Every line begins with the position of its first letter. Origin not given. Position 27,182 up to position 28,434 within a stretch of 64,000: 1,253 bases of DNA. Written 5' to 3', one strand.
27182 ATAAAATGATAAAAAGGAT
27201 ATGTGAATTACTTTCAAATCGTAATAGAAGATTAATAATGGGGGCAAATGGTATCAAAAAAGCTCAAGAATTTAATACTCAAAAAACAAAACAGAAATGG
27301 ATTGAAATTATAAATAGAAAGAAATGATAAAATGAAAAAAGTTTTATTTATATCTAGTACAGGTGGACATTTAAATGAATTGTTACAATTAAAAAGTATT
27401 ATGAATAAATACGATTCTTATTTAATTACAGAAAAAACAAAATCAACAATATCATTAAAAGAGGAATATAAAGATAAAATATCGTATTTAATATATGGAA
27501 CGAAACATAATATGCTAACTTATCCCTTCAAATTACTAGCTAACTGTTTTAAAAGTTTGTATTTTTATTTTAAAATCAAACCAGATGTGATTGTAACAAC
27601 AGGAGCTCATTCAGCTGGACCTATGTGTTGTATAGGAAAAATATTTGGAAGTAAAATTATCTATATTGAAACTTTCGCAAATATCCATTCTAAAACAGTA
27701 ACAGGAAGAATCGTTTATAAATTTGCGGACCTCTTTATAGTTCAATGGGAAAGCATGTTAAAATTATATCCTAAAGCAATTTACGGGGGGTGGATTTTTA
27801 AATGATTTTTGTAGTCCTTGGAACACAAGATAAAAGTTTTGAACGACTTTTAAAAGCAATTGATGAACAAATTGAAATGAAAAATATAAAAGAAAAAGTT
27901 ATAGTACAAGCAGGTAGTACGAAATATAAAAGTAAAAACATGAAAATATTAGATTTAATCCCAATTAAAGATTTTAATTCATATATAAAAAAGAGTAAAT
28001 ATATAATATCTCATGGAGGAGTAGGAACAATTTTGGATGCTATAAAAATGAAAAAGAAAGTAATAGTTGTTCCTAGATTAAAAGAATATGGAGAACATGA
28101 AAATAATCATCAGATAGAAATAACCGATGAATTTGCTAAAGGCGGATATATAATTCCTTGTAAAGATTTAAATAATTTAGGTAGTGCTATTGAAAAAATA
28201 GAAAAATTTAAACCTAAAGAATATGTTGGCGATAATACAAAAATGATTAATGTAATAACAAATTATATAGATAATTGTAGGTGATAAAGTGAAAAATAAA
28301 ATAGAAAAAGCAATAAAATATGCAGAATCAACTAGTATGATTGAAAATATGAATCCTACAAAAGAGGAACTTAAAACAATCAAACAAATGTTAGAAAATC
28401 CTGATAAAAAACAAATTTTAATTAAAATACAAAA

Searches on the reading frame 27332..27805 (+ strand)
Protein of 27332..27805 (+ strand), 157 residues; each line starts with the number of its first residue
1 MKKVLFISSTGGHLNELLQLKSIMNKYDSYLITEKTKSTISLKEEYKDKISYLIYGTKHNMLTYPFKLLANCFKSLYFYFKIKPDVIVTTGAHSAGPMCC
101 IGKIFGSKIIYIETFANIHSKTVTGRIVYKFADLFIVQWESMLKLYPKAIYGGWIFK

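Call 3: search_protein_families(library=pfam, proteins=[window:27332-27805:+], max_evalue=1)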
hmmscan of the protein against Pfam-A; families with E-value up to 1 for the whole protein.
window:27332-27805:+ (157 aa): 2 families
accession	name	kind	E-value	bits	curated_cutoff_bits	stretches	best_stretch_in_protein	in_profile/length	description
PF08660.17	Alg14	-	3.2e-17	63.5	27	1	11-154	8-170/171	Oligosaccharide biosynthesis protein Alg14 like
PF03033.26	Glyco_transf_28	-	0.18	12.3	26.2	1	10-99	8-104/139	Glycosyltransferase family 28 N-terminal domain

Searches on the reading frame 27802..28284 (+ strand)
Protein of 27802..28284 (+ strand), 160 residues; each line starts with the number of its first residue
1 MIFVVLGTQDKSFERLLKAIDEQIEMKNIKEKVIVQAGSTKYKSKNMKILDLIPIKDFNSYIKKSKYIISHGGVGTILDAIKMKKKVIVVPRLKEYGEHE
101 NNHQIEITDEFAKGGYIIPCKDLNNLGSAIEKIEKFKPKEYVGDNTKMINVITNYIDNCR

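Call 3: search_protein_families(library=pfam, proteins=[window:27802-28284:+], max_evalue=1)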
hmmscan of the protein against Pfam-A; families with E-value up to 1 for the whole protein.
window:27802-28284:+ (160 aa): 2 families
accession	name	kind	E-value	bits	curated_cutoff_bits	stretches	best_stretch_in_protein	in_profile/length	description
PF04101.22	Glyco_tran_28_C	-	1.6e-18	67.7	22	1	1-141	1-148/166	Glycosyltransferase family 28 C-terminal domain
PF06722.18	EryCIII-like_C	-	0.12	12.8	31.7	1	45-92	31-75/145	Erythromycin biosynthesis protein CIII-like, C-terminal domain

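Call 31: find_related_loci(query=window:27802-28284:+, collection=metagenome_contigs, flank=3500)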
Query window:27802-28284:+ (160 aa) in metagenome_contigs; peptide patterns used: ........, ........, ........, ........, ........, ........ (x = any residue, [..] = any of these).
331 stretches matched a pattern; 18 encode a relative of the query (tblastn E <= 1e-3); 18 distinct loci.
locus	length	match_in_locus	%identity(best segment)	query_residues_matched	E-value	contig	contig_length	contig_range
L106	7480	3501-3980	99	1-160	1e-103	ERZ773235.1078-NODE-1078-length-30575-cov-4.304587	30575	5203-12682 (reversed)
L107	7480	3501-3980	99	1-160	1e-103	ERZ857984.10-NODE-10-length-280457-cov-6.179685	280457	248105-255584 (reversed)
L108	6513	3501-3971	60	1-157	4e-61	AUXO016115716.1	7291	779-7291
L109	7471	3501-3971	60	1-157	6e-60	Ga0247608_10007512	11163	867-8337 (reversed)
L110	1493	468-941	56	1-158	4e-56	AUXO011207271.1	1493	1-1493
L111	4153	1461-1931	51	1-157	5e-53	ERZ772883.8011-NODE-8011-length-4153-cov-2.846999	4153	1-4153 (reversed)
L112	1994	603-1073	51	1-157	9e-54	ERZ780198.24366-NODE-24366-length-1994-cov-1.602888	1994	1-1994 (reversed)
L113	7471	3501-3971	51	1-157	6e-53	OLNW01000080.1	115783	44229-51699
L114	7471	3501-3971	51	1-157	6e-53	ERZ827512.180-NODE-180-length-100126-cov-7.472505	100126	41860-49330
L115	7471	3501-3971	51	1-157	6e-53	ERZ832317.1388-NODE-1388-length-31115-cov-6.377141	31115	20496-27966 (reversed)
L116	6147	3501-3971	51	1-157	6e-53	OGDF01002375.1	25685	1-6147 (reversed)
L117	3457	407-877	51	1-157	6e-53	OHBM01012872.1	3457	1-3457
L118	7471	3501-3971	51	1-157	5e-53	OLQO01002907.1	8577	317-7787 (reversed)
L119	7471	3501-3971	51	1-157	6e-53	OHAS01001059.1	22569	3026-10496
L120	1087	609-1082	52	1-158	7e-55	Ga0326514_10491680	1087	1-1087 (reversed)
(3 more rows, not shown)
